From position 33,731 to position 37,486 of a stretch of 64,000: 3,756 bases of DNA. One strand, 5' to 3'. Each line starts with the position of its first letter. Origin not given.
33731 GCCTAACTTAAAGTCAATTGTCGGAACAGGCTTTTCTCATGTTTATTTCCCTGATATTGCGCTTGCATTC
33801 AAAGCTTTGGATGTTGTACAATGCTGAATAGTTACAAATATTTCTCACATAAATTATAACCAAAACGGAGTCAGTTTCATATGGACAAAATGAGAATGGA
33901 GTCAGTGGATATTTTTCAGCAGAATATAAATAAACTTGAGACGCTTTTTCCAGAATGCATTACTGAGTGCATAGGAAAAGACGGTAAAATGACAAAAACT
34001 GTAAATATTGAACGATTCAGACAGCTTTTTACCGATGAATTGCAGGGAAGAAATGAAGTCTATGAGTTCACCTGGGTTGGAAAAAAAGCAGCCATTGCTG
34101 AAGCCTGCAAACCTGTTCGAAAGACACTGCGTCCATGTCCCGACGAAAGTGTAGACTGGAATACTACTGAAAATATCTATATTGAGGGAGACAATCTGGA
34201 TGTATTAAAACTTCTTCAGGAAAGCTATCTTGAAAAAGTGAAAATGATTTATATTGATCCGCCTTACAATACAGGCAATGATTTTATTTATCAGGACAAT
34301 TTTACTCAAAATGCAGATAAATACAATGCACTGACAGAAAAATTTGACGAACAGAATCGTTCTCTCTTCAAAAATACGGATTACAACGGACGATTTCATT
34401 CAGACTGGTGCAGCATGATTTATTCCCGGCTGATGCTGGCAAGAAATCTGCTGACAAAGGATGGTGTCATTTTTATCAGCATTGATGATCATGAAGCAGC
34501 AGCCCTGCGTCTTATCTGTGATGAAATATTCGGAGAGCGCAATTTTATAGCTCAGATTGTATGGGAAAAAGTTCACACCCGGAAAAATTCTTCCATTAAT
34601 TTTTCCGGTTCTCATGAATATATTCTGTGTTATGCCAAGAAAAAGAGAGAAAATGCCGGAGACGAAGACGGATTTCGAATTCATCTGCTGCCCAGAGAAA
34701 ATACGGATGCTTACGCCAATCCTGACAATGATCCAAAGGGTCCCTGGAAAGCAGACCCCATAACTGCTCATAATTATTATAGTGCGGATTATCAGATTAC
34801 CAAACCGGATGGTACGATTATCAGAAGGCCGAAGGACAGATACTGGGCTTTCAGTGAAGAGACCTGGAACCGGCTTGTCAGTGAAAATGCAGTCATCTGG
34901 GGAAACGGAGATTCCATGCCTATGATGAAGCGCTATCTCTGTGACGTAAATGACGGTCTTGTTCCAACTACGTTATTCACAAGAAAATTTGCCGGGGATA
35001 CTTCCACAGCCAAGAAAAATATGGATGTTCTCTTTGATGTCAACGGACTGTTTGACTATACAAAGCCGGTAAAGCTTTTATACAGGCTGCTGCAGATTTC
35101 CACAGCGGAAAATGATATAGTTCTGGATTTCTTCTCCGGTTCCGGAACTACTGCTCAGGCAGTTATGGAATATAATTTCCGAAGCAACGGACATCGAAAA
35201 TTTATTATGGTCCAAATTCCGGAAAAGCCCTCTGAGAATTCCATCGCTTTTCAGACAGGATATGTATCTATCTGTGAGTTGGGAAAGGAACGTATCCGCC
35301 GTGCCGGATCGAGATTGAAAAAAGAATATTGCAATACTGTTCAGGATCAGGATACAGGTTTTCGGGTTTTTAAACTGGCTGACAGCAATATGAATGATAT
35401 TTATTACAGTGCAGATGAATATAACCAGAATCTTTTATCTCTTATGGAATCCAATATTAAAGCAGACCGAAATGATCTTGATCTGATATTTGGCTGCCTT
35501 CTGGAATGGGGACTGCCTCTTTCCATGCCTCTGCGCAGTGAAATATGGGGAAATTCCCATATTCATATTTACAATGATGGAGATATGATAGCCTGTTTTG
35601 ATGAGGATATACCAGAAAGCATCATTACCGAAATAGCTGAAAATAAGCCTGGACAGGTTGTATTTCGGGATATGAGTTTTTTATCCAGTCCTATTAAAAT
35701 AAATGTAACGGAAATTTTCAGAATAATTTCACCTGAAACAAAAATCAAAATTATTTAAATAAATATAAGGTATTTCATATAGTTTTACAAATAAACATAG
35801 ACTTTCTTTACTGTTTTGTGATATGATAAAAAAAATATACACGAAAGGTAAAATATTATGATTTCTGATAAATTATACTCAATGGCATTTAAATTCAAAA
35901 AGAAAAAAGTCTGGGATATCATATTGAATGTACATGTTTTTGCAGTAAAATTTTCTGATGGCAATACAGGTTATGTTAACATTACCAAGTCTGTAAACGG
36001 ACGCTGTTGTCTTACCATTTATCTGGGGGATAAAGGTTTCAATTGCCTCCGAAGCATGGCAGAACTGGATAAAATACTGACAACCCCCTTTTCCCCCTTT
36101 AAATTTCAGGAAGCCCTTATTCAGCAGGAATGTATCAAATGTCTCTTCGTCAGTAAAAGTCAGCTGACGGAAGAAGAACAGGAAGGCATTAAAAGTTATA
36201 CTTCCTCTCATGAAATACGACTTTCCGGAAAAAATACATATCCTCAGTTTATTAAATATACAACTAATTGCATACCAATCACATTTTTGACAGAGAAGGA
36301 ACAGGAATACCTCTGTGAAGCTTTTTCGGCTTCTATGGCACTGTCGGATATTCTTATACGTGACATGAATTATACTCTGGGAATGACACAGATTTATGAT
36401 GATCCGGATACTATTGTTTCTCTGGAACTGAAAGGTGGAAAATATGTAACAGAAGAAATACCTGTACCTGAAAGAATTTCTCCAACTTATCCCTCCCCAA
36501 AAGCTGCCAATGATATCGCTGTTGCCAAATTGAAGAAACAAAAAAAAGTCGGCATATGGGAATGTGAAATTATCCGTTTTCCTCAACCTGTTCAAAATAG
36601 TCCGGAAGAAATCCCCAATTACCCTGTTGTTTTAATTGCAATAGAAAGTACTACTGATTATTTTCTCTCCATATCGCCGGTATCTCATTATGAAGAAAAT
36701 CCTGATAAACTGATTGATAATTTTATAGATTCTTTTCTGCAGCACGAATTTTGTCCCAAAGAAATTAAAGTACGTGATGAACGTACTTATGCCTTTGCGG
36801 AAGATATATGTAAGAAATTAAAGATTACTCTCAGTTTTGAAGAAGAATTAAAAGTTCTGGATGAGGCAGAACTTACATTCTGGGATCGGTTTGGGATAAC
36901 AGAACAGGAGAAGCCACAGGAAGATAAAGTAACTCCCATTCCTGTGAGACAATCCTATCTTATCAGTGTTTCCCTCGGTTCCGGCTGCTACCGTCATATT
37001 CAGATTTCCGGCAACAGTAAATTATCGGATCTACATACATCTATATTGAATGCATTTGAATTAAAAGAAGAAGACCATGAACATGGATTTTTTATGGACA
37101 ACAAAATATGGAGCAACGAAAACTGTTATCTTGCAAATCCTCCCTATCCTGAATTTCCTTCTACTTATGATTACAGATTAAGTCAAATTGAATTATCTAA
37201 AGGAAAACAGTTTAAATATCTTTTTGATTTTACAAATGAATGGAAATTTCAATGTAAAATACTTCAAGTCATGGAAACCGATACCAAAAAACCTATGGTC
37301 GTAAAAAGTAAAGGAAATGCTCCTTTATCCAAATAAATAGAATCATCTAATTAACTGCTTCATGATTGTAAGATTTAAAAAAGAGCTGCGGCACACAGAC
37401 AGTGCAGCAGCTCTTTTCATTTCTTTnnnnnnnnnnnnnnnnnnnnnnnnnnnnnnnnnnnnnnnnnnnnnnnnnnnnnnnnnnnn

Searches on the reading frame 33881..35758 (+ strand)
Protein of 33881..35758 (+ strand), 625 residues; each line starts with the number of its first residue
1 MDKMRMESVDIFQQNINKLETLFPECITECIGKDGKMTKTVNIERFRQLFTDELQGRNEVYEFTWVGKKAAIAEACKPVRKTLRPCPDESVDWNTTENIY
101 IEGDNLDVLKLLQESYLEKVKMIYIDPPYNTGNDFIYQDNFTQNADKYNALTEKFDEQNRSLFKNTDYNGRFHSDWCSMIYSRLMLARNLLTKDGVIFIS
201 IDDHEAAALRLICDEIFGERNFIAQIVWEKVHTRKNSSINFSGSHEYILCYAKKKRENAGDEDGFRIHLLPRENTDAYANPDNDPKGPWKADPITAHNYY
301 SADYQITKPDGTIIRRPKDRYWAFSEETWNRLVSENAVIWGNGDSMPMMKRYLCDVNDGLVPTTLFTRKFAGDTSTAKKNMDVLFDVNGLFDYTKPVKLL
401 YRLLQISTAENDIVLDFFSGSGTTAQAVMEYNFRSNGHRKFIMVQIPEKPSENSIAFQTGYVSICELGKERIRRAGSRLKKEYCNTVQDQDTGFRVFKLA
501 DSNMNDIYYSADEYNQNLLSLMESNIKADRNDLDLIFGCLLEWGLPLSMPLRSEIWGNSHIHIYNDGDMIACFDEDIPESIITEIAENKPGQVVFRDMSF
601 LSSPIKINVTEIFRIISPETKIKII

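Call 73: search_protein_families(library=pfam, proteins=[window:33881-35758:+], max_evalue=0.00001)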
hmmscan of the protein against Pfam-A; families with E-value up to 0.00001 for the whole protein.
window:33881-35758:+ (625 aa): 1 family
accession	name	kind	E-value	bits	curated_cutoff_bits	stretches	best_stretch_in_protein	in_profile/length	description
PF01555.25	N6_N4_Mtase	-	4.1e-40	138.5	26.7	1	120-442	1-207/221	DNA methylase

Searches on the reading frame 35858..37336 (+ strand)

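Call 73: search_protein_families(library=pfam, proteins=[window:35858-37336:+], max_evalue=0.00001)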
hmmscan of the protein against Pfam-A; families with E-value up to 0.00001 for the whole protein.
window:35858-37336:+ (492 aa): 3 families
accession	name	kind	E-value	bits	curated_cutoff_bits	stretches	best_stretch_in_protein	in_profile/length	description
PF22007.2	DUF6930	-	1.6e-27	96.6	27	1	223-338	3-119/123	Domain of unknown function (DUF6930)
PF23988.1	DUF7309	-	2e-19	70.1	27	1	5-163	3-149/170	Domain of unknown function (DUF7309)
PF07929.16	PRiA4_ORF3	-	1.8e-14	54.3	26.6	1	377-489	16-128/173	Plasmid pRiA4b ORF-3-like protein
